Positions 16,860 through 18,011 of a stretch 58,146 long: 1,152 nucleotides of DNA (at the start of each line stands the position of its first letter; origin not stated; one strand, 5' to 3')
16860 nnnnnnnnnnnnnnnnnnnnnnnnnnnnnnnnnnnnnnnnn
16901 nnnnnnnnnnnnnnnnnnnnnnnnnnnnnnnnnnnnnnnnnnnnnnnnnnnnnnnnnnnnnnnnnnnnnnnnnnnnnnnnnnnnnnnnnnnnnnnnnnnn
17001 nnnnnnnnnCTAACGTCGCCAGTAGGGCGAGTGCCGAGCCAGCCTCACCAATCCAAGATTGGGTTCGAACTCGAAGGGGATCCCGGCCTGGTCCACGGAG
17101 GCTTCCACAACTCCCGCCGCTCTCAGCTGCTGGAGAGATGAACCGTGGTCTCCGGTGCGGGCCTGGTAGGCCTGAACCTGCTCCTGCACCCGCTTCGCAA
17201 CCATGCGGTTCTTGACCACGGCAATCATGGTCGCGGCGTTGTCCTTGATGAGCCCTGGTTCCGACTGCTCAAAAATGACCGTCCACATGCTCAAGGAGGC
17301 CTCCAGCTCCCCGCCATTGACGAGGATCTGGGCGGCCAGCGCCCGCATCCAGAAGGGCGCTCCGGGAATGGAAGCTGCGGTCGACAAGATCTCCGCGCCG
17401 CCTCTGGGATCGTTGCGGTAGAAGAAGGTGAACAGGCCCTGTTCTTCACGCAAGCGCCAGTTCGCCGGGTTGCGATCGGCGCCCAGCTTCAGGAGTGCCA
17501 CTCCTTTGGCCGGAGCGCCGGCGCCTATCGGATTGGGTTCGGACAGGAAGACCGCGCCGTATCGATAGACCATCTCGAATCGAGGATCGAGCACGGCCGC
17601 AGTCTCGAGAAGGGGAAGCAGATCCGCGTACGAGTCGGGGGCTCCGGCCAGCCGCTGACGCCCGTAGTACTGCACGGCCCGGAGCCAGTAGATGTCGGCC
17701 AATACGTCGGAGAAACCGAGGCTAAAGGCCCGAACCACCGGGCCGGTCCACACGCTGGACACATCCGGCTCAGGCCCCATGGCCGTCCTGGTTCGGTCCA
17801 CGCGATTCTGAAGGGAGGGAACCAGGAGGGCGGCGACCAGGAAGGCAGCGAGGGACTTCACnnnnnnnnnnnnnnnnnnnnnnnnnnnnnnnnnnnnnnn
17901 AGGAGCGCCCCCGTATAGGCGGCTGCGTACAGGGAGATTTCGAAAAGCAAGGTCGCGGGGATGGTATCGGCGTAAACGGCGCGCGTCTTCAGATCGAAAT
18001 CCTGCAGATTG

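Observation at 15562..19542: pilA-proximal ABC-2 exporter chained by overlapping codons to an exported helical protein and a GT39-like enzyme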

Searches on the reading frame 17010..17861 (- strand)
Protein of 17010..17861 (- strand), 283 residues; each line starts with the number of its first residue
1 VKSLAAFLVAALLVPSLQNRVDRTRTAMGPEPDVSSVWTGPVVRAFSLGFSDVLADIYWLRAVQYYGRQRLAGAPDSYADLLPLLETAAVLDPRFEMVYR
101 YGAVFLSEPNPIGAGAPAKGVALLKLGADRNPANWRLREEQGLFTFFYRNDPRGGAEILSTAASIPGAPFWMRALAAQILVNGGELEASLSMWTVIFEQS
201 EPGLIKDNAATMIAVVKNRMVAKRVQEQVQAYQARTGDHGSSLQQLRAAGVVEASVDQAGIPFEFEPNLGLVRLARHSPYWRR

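Call 4: search_protein_families(library=pfam, proteins=[window:17010-17861:-], max_evalue=0.01)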
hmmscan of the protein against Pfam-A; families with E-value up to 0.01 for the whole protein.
window:17010-17861:- (283 aa): 1 family
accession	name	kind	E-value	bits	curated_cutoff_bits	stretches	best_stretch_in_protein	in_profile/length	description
PF11349.13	DUF3151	-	0.0077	16.8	28.4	0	214-273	39-92/127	Protein of unknown function (DUF3151)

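Call 5: search_protein_families(library=ncbifam, proteins=[window:17010-17861:-], max_evalue=0.01)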
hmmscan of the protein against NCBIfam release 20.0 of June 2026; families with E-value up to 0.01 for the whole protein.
window:17010-17861:- (283 aa): 1 family
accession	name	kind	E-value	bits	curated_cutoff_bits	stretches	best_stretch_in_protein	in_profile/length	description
NF050011.2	PFE_CTERM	equivalog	0.0014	19.2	24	1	261-272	2-13/28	PFE-CTERM domain-containing protein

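Call 14: find_homologous_proteins(query=window:17010-17861:-)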
Query window:17010-17861:- (283 aa): 285 proteins with E <= 0.001 among 8000 candidates; the best 120 are listed.
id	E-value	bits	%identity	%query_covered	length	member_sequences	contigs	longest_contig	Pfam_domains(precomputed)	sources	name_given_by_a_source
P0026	1.6e-182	623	100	100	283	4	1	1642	-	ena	-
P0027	4.2e-130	451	71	100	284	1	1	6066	-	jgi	jgi:hypothetical protein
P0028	4.0e-129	448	70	99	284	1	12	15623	-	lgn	-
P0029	9.5e-129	447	71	100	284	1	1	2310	-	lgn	-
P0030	2.9e-128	445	70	100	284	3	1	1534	-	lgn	-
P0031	6.6e-128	444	70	99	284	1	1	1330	-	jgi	jgi:primosomal protein N''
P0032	2.9e-127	442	70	99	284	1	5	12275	-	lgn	-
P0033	4.1e-126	438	71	99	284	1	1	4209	-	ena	-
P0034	3.8e-125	435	70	100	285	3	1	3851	-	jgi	jgi:hypothetical protein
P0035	1.1e-123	430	68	95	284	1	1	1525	-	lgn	-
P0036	5.4e-123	428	67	100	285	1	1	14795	-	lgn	-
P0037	1.4e-122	426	69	97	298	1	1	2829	-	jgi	jgi:hypothetical protein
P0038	9.8e-118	410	66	99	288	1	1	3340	-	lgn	-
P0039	3.7e-117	409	64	100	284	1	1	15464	-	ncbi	ncbi:MAG: hypothetical protein ABI672_08070 [Vicinamibacteria bacterium]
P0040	4.5e-117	408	66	98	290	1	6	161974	-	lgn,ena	-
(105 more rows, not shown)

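Call 18: find_related_loci(query=A2, collection=genome_contigs, flank=10000)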
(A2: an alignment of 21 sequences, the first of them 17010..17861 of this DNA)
Query A2 (283 aa) in genome_contigs; peptide patterns used: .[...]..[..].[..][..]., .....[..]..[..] (x = any residue, [..] = any of these).
238 stretches matched a pattern; 218 encode a relative of the query (tblastn E <= 1e-3); the best 80 are kept; 80 distinct loci.
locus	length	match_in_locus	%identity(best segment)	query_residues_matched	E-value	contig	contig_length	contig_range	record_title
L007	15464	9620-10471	64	1-283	4e-122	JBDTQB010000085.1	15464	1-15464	MAG: Vicinamibacteria bacterium isolate cluster3_bin.211 NODE_14878_length_15464_cov_12.329677, whole genome shotgun seq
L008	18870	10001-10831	62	7-283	1e-115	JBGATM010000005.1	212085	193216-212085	MAG: Vicinamibacteria bacterium isolate MAG_AAO_AS.72 AAOAS-72_NODE_5_length_212085_cov_7.192719, whole genome shotgun s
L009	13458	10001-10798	64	18-283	3e-114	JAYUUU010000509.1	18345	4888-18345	MAG: Vicinamibacteria bacterium isolate GL124_DN_concoct_180_sub GL124_DN_concoct_180_sub_508, whole genome shotgun sequ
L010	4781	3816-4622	63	15-283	2e-114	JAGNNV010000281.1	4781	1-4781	MAG: Vicinamibacteria bacterium isolate Go_SlAct_bin_43 Go_SlAct_122013_length_4781_cov_8.896218, whole genome shotgun s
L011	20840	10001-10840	58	2-283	2e-110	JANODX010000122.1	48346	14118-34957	MAG: Vicinamibacteria bacterium isolate SOY_65_metabat_89 SOY_65_k141_3872173, whole genome shotgun sequence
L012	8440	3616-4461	59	2-283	3e-110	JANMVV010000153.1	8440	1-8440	MAG: Vicinamibacteria bacterium isolate OTE_88_metabat_461 OTE_88_k141_2827631, whole genome shotgun sequence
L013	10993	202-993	62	18-283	5e-109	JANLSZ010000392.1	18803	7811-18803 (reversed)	MAG: Vicinamibacteria bacterium isolate OTE_25_metabat_270 OTE_25_k141_3783737, whole genome shotgun sequence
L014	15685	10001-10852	57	1-283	3e-105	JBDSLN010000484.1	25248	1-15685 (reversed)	MAG: Vicinamibacteria bacterium isolate cluster1_bin.370 k127_12062379, whole genome shotgun sequence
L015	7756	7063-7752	65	1-229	7e-97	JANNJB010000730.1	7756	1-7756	MAG: Vicinamibacteria bacterium isolate SOY_40_metabat_13 SOY_40_k141_992440, whole genome shotgun sequence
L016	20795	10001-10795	46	17-282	3e-70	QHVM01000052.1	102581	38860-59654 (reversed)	MAG: Acidobacteria bacterium isolate AA32 14_1009_16_40cm_scaffold_3174_curated, whole genome shotgun sequence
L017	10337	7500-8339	62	2-283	9e-113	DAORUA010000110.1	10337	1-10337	MAG TPA_asm: Vicinamibacteria bacterium isolate AMR_MDS_5277 NODE_6813_length_10337_cov_7.312002, whole genome shotgun s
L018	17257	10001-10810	43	14-282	4e-68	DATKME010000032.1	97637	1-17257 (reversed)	MAG TPA_asm: Vicinamibacteria bacterium isolate SMAG_U14703 k141_5516446, whole genome shotgun sequence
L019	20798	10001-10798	42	18-282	2e-67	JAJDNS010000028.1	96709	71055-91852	MAG: Acidobacteria bacterium isolate ALSabin.143 k141_6785897, whole genome shotgun sequence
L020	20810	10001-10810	42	14-282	1e-65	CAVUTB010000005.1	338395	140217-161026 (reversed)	MAG: uncultured Acidobacteriota bacterium isolate MFD00962.bin.2.101 genome assembly, contig: contig_146786, whole genom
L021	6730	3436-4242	42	14-282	1e-65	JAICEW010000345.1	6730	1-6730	MAG: Vicinamibacteria bacterium isolate BD_ISSM_2_bin.32 k141_1080981_length_6730_cov_10.0000, whole genome shotgun sequ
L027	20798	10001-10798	43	18-282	1e-63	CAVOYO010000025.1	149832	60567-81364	MAG: uncultured Acidobacteriota bacterium isolate MFD09779.bin.2.31 genome assembly, contig: contig_74416, whole genome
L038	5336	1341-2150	41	14-282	6e-60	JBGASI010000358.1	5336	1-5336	MAG: Vicinamibacteria bacterium isolate MAG_AAO_AS.80 AAOAS-80_scaffold_31268, whole genome shotgun sequence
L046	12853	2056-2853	40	17-282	6e-57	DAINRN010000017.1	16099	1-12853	MAG TPA_asm: Acidobacteriota bacterium isolate CTOTU25978 NODE_923_length_16099_cov_3.787833, whole genome shotgun seque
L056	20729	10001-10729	41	39-282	6e-52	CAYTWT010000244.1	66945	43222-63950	MAG TPA_asm: uncultured Acidobacteriota bacterium isolate binchicken_co165_5 genome assembly, contig: k141_880381, whole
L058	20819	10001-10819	34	8-278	4e-51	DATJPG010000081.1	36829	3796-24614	MAG TPA_asm: Acidobacteriota bacterium isolate SMAG_U14907 k141_2385161, whole genome shotgun sequence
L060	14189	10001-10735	39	37-282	9e-51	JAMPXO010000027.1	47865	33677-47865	MAG: Vicinamibacteria bacterium isolate R2F_R2FSRR_metabat.34 R2F_C359, whole genome shotgun sequence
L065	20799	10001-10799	42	18-282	3e-52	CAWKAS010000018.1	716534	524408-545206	MAG: uncultured Acidobacteriota bacterium isolate MFD09779.bin.1.286 genome assembly, contig: contig_8784, whole genome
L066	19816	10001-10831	33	4-278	1e-48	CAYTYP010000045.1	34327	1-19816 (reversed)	MAG TPA_asm: uncultured Acidobacteriota bacterium isolate SRP192927_co7_584 genome assembly, contig: NODE_1917_length_34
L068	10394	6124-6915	38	18-282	7e-49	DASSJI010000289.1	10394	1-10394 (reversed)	MAG TPA_asm: Vicinamibacteria bacterium isolate SMAG_U1111 k141_748791, whole genome shotgun sequence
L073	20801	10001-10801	36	15-282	1e-47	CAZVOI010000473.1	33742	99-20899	MAG TPA_asm: uncultured Acidobacteriota bacterium isolate binchicken_co165_156 genome assembly, contig: k141_1965823, wh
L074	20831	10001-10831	34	4-278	1e-47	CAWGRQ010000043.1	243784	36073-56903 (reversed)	MAG: Terriglobia bacterium isolate MFD05942.bin.2.344 genome assembly, contig: contig_73150, whole genome shotgun sequen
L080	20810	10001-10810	37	7-279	2e-46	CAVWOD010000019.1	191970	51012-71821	MAG: uncultured Acidobacteriota bacterium isolate MFD09286.bin.2.15 genome assembly, contig: contig_72391, whole genome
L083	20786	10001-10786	34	17-278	8e-46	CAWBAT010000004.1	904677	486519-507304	MAG: uncultured Acidimicrobiia bacterium isolate MFD02979.bin.1.148 genome assembly, contig: contig_48270, whole genome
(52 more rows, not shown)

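Call 25: search_solved_structures(query=A2, max_evalue=1, show_alignments=1)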
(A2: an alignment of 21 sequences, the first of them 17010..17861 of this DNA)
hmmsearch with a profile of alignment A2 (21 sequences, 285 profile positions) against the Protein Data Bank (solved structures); distinct sequences matched with E-value up to 1: 6.
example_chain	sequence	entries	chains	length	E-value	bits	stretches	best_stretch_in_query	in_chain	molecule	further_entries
6xt9_D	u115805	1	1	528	0.0068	19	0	116-199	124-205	Bardet-Biedl syndrome 4 protein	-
4ozs_A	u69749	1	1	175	0.013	18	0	181-209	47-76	Alpha solenoid protein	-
6vbu_4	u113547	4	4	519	0.023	17.2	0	116-201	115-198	Bardet-Biedl syndrome 4 protein homolog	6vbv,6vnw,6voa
7bji_A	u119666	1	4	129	0.17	14.3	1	203-254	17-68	Centrosomal protein of 135 kDa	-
9cfu_P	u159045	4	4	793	0.29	13.6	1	108-147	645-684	Unconventional myosin-Ic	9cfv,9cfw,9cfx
4byf_A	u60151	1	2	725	0.4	13.2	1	108-147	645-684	UNCONVENTIONAL MYOSIN-IC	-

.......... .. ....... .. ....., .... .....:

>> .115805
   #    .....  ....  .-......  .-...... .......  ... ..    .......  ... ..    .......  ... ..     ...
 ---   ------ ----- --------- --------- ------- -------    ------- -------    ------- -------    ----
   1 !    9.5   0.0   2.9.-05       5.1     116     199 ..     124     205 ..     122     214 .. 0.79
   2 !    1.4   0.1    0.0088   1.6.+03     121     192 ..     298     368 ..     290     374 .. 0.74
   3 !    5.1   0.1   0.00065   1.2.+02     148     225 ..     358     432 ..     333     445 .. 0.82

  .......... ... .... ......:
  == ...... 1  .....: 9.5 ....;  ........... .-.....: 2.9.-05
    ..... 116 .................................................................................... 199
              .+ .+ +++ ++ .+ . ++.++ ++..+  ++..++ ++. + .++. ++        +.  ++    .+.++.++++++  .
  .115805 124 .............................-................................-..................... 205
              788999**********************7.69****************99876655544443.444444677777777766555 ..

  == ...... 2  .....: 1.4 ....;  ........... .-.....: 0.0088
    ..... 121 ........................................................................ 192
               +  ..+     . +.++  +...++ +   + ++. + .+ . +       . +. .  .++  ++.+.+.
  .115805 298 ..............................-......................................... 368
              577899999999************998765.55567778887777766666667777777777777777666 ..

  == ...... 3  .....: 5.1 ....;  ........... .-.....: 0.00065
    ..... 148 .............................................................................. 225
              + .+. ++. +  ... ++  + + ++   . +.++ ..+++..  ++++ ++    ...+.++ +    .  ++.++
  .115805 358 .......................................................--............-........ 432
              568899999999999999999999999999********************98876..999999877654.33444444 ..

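Call 36: predict_structure(alignment_id=A2)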
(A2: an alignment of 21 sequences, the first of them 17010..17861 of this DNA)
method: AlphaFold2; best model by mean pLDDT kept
length: 283 residues; sequences in the alignment: 21
mean_pLDDT: 88.8   pTM: 0.75
mean pLDDT of the five models: 88.8, 87.1, 84.1, 82.4, 82.0
residues with pLDDT >= 90: 205; 70-90: 54; 50-70: 17; < 50: 7
segments of 3 or more residues with pLDDT < 50: 31-37
pLDDT, mean of each block of 10 residues (from residue 1): 71 71 62 53 79 91 92 81 93 94 93 91 97 96 95 96 94 94 94 95 93 96 96 94 95 95 93 94 84
secondary structure, 60 per line:
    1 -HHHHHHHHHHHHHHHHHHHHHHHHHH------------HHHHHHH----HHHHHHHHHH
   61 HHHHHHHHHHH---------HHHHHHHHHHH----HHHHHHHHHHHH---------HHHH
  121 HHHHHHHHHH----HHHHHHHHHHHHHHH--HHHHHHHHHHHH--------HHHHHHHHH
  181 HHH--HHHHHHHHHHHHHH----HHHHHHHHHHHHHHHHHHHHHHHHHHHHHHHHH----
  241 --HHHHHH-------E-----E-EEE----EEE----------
elements in order: H2-27 H40-46 H51-71 H81-91 H96-107 H117-130 H135-149 H152-163 H172-183 H186-199 H204-236 H243-248 E264-266 E271-273

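Call 40: fold_search(model_id=the predicted structure, library=pdb)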
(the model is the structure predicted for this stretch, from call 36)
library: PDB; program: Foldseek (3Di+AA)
matches with E <= 10: 804; with E <= 0.001: 0
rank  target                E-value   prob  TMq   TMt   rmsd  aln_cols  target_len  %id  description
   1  6yj6_A                3.5e-03  1.00  0.38  0.16  13.2       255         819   11  Structure of the TFIIIC subcomplex tauA (released 2020-09-16)
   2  5a01_A                8.7e-03  1.00  0.36  0.17  10.2       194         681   15  O-GlcNAc transferase from Drososphila melanogaster (released 2016-04-27)
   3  3pe4_A                9.6e-03  1.00  0.34  0.17   9.8       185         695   14  Structure of human O-GlcNAc transferase and its complex with a peptide substrate (released 2011-01-19)
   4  4gyy_A                1.0e-02  1.00  0.36  0.17   9.9       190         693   15  Crystal structure of human O-GlcNAc Transferase with UDP-5SGlcNAc and a peptide substrate (released 2012-10-31)
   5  4xif_A                1.5e-02  1.00  0.32  0.15  11.8       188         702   15  Human OGT in complex with UDP-5S-GlcNAc and substrate peptide (keratin-7) (released 2015-08-05)
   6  7yea_A                1.6e-02  1.00  0.31  0.11  17.8       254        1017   15  Human O-GlcNAc transferase Dimer (released 2023-07-12)
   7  3pe3_A                1.9e-02  1.00  0.34  0.16  10.1       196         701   14  Structure of human O-GlcNAc transferase and its complex with a peptide substrate (released 2011-01-19)
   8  8cm9_B                2.0e-02  1.00  0.33  0.16   9.8       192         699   14  Structure of human O-GlcNAc transferase in complex with UDP and tP11 (released 2023-10-04)
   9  8chy                  2.2e-02  1.00  0.33  0.35   9.4       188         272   12  Crystal structure of an 8-repeat consensus TPR superhelix with Zinc. (released 2024-02-21)
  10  4gyy_C                2.2e-02  1.00  0.31  0.15  12.6       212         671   13  Crystal structure of human O-GlcNAc Transferase with UDP-5SGlcNAc and a peptide substrate (released 2012-10-31)
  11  9gzg_A                2.3e-02  1.00  0.34  0.56   6.2       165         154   13  Crystal structure of CTPR4E4 mutant (released 2025-10-15)
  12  5aio                  2.3e-02  1.00  0.34  0.25  14.7       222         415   14  Crystal structure of t131 N-terminal TPR array (released 2015-06-24)
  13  8fe6_A                2.4e-02  1.00  0.32  0.15   9.7       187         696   13  Crystal structure of human O-GlcNAc transferase (OGT) in complex with an exosite-binding peptide and UDP-GlcNAc (released 2023-08-09)
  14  8fe7_A                2.5e-02  1.00  0.34  0.16  10.2       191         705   14  Crystal structure of human O-GlcNAc transferase (OGT) in complex with an exosite-binding peptide (SMG9) and UDP-GlcNAc (released 2023-08-09)
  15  2pl2_A                2.5e-02  1.00  0.33  0.44  11.0       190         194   18  Crystal structure of TTC0263: a thermophilic TPR protein in Thermus thermophilus HB27 (released 2008-03-04)
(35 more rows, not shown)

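Call 51: search_protein_families(library=pfam, proteins=[L058:10980-13172:-, L058:13478-15868:-, L074:11179-13482:-, L074:14250-16256:-, L074:6036-8024:-, L080:10883-13021:+, L080:13607-15208:+, L066:11001-12545:+, L066:12567-14150:+, L066:14159-16339:-], max_evalue=0.01)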
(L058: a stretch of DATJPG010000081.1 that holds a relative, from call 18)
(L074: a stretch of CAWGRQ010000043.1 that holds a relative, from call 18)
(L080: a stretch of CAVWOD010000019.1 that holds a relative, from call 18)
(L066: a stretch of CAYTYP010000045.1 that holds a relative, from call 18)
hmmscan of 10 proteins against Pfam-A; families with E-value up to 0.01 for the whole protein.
L058:10980-13172:- (730 aa): 9 families
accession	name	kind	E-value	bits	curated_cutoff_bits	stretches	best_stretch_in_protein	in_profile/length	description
PF00990.26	GGDEF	-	3.5e-48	163.9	23.8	1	568-725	2-161/161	Diguanylate cyclase, GGDEF domain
PF13492.12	GAF_3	-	3e-14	54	27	1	426-556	2-129/129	GAF domain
PF00989.32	PAS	-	3.2e-13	50.1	22.6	1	271-379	3-113/113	PAS fold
PF08448.16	PAS_4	-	4.4e-10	40.2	23.1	1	275-382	1-108/110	PAS fold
PF13426.13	PAS_9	-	4.8e-10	40.1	27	1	280-381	2-103/103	PAS domain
PF13185.12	GAF_2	-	1.1e-09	39.1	28.6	1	425-554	3-135/136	GAF domain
PF01590.32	GAF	-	1.1e-08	36.1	22.4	1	426-554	2-133/133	GAF domain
PF13188.13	PAS_8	-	2.3e-08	34.1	21.8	1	271-325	3-56/65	PAS domain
PF08447.18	PAS_3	-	1.6e-05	25.5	25.6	1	292-376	2-89/89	PAS fold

L058:13478-15868:- (796 aa): 11 families
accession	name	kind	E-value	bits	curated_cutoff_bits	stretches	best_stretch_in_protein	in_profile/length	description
PF08448.16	PAS_4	-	1e-37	129.2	23.1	3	214-324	2-109/110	PAS fold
PF13426.13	PAS_9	-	4.6e-37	126.8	27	3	347-447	3-103/103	PAS domain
PF00990.26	GGDEF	-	5.9e-35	120.9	23.8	1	634-791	2-161/161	Diguanylate cyclase, GGDEF domain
PF00989.32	PAS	-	2.2e-28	99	22.6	3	336-445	2-113/113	PAS fold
PF13188.13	PAS_8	-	1.2e-25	88.9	21.8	3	87-139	6-55/65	PAS domain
PF08447.18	PAS_3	-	5.6e-16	59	25.6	2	358-442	2-89/89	PAS fold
PF13492.12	GAF_3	-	8.1e-08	33.2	27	1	493-622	3-129/129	GAF domain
PF12860.13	PAS_7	-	1.9e-07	31.7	27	1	89-199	2-114/115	PAS fold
PF13185.12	GAF_2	-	3e-07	31.2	28.6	1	490-620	2-135/136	GAF domain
PF01590.32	GAF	-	3.2e-07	31.4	22.4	1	493-620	3-133/133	GAF domain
PF24898.2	GGDEF_GdpP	-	0.0051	17.5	30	0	671-794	2-118/126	Cyclic-di-AMP phosphodiesterase GdpP-like, GGDEF domain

L074:11179-13482:- (767 aa): 9 families
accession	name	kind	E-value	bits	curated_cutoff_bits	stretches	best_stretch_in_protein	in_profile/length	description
PF00990.26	GGDEF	-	7.9e-49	166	23.8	1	605-761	2-160/161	Diguanylate cyclase, GGDEF domain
PF08448.16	PAS_4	-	6e-14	52.7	23.1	1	312-420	1-109/110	PAS fold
PF00989.32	PAS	-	6.9e-13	49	22.6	1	307-416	2-113/113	PAS fold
PF13426.13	PAS_9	-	2.6e-11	44.1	27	1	317-418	2-103/103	PAS domain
PF13492.12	GAF_3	-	4e-09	37.4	27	1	465-593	4-129/129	GAF domain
PF01590.32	GAF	-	4.6e-09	37.4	22.4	1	464-591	3-133/133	GAF domain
PF13188.13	PAS_8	-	1.2e-08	35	21.8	1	306-358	1-53/65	PAS domain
PF13185.12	GAF_2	-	7.6e-08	33.1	28.6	1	461-591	2-135/136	GAF domain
PF08447.18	PAS_3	-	3.5e-07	30.8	25.6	1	330-413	3-89/89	PAS fold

L074:14250-16256:- (668 aa): 26 families (the best 25 are shown)
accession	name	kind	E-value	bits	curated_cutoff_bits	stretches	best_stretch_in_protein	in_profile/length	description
PF13414.12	TPR_11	-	1.9e-51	171.9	26.8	6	555-595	2-42/42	TPR repeat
PF00515.34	TPR_1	-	3e-46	153.8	27.8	5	617-648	3-34/34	Tetratricopeptide repeat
PF07719.23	TPR_2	-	9.2e-46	150.6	27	5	616-647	2-33/34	Tetratricopeptide repeat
PF13432.12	TPR_16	-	1.4e-36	124.9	32.7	4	551-614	1-64/65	Tetratricopeptide repeat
PF13431.12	TPR_17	-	1e-34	116.3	24.4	4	537-567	3-33/34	Tetratricopeptide repeat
PF13181.12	TPR_8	-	3.5e-32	108.2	25.7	4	616-646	2-32/34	Tetratricopeptide repeat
PF13428.12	TPR_14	-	1.2e-26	90.9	23.5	2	619-655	5-41/44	Tetratricopeptide repeat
PF13424.12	TPR_12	-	2e-25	89.2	30.1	5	448-509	6-75/77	Tetratricopeptide repeat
PF14559.12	TPR_19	-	1.7e-24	86.3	25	3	458-511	4-57/68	Tetratricopeptide repeat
PF07721.20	TPR_4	-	3.7e-16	58.4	27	0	616-637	2-23/26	Tetratricopeptide repeat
PF13374.12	TPR_10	-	7.7e-16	58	27.5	0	552-576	7-31/42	Tetratricopeptide repeat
PF13174.12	TPR_6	-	9.4e-13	48.3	26.3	0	485-512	6-33/33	Tetratricopeptide repeat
PF13176.12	TPR_7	-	1.2e-12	47.2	27.9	0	617-647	1-31/36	Tetratricopeptide repeat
PF13371.12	TPR_9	-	3.9e-10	40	35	1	553-614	1-62/73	Tetratricopeptide repeat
PF13231.12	PMT_2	-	9.8e-10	39.3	26.1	1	95-215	14-131/160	Dolichyl-phosphate-mannose-protein mannosyltransferase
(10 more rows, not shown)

L074:6036-8024:- (662 aa): 3 families
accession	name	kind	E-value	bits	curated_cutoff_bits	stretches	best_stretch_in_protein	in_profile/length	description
PF01968.24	Hydantoinase_A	-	2e-93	313.2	22.9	1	192-478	1-289/291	Hydantoinase/oxoprolinase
PF05378.19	Hydant_A_N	-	5.2e-53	179.8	25.2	1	3-172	1-174/176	Hydantoinase/oxoprolinase N-terminal region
PF19278.4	Hydant_A_C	-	1.3e-20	74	21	1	492-656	10-187/193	Hydantoinase/oxoprolinase C-terminal domain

L080:10883-13021:+ (712 aa): 3 families
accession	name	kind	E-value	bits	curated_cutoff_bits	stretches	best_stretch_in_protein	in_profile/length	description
PF01979.26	Amidohydro_1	-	1.1e-21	77.9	25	1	371-697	46-343/345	Amidohydrolase family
PF07969.17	Amidohydro_3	-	7.5e-15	55.8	29.7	2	598-681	354-450/472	Amidohydrolase family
PF19630.5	DUF6134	-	0.0025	18.3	27.9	0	200-248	124-172/184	Domain of unknown function (DUF6134)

L080:13607-15208:+ (533 aa): 1 family
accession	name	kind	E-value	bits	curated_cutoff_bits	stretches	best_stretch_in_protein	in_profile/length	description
PF01112.23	Asparaginase_2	-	3.1e-59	201.1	27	1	210-470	30-272/309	Asparaginase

L066:11001-12545:+ (514 aa): 16 families
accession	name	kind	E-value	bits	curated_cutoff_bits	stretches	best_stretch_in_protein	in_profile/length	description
PF08534.16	Redoxin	-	1.1e-10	42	26.6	1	204-332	5-146/148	Redoxin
PF07719.23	TPR_2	-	2.6e-09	36.9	27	0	36-60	3-27/34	Tetratricopeptide repeat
PF13905.12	Thioredoxin_8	-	4.1e-09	37.1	27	1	225-314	1-93/94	Thioredoxin-like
PF00578.27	AhpC-TSA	-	6e-09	36.3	26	1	206-317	6-123/124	AhpC/TSA family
PF00515.34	TPR_1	-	6.2e-09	35.7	27.8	0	132-149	16-33/34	Tetratricopeptide repeat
PF13371.12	TPR_9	-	7.8e-09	35.9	35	1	131-194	9-72/73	Tetratricopeptide repeat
PF14559.12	TPR_19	-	3.1e-08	34.2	25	2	132-183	6-57/68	Tetratricopeptide repeat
PF12895.13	ANAPC3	-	8.1e-08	32.9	27.2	1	29-91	18-78/82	Anaphase-promoting complex, cyclosome, subunit 3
PF13432.12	TPR_16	-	1.4e-06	29.1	32.7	1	133-181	13-61/65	Tetratricopeptide repeat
PF13428.12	TPR_14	-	4.1e-05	24.3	23.5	0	70-106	2-38/44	Tetratricopeptide repeat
PF13181.12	TPR_8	-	0.00059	20.3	25.7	0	153-178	3-28/34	Tetratricopeptide repeat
PF24575.1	TPR_Slam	-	0.0026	18.6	35.2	0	129-163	59-93/104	Surface lipoprotein assembly modifier, N-terminal TPR repeats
PF25062.1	ARM_TT21_N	-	0.0027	17.9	40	0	52-96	154-195/222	Tetratricopeptide repeat protein 21 N-terminal ARM repeat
PF13174.12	TPR_6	-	0.0031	18.5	26.3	0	153-180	2-29/33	Tetratricopeptide repeat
PF13414.12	TPR_11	-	0.0049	17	26.8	0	133-163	10-40/42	TPR repeat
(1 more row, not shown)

L066:12567-14150:+ (527 aa): 9 families
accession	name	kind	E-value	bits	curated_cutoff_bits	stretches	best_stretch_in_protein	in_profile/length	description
PF08534.16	Redoxin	-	7.4e-12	45.7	26.6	1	227-341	7-133/148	Redoxin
PF00578.27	AhpC-TSA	-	1.7e-11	44.6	26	1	227-338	6-123/124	AhpC/TSA family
PF13905.12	Thioredoxin_8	-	2.2e-11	44.4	27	1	246-336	1-94/94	Thioredoxin-like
PF14559.12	TPR_19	-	1.3e-06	29.1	25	0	155-209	8-62/68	Tetratricopeptide repeat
PF07719.23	TPR_2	-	4.9e-05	23.6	27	0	174-201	3-30/34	Tetratricopeptide repeat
PF13432.12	TPR_16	-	0.00014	22.7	32.7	1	155-204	14-63/65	Tetratricopeptide repeat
PF00515.34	TPR_1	-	0.00015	21.9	27.8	0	174-192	3-21/34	Tetratricopeptide repeat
PF13371.12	TPR_9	-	0.0034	17.8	35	0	164-212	21-69/73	Tetratricopeptide repeat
PF13414.12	TPR_11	-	0.0034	17.5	26.8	0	155-182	11-38/42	TPR repeat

L066:14159-16339:- (726 aa): 10 families
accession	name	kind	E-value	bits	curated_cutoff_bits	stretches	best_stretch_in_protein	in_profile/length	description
PF00990.26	GGDEF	-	3.5e-48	163.9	23.8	1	564-721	2-161/161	Diguanylate cyclase, GGDEF domain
PF13492.12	GAF_3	-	1.1e-12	48.9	27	1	428-552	8-129/129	GAF domain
PF01590.32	GAF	-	5.7e-11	43.5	22.4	1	422-550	2-133/133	GAF domain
PF00989.32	PAS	-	1.5e-09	38.3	22.6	1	267-375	3-113/113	PAS fold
PF13426.13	PAS_9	-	2.4e-09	37.8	27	1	281-377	7-103/103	PAS domain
PF13185.12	GAF_2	-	2.4e-08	34.7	28.6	1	420-550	2-135/136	GAF domain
PF08448.16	PAS_4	-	2.2e-07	31.5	23.1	1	271-379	1-109/110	PAS fold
PF08447.18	PAS_3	-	6.4e-07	30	25.6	1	288-372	2-89/89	PAS fold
PF13188.13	PAS_8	-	1.1e-06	28.8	21.8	1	267-318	3-54/65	PAS domain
PF19191.5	HEF_HK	-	0.0037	18.1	24.1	0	278-323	8-53/67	HEF_HK domain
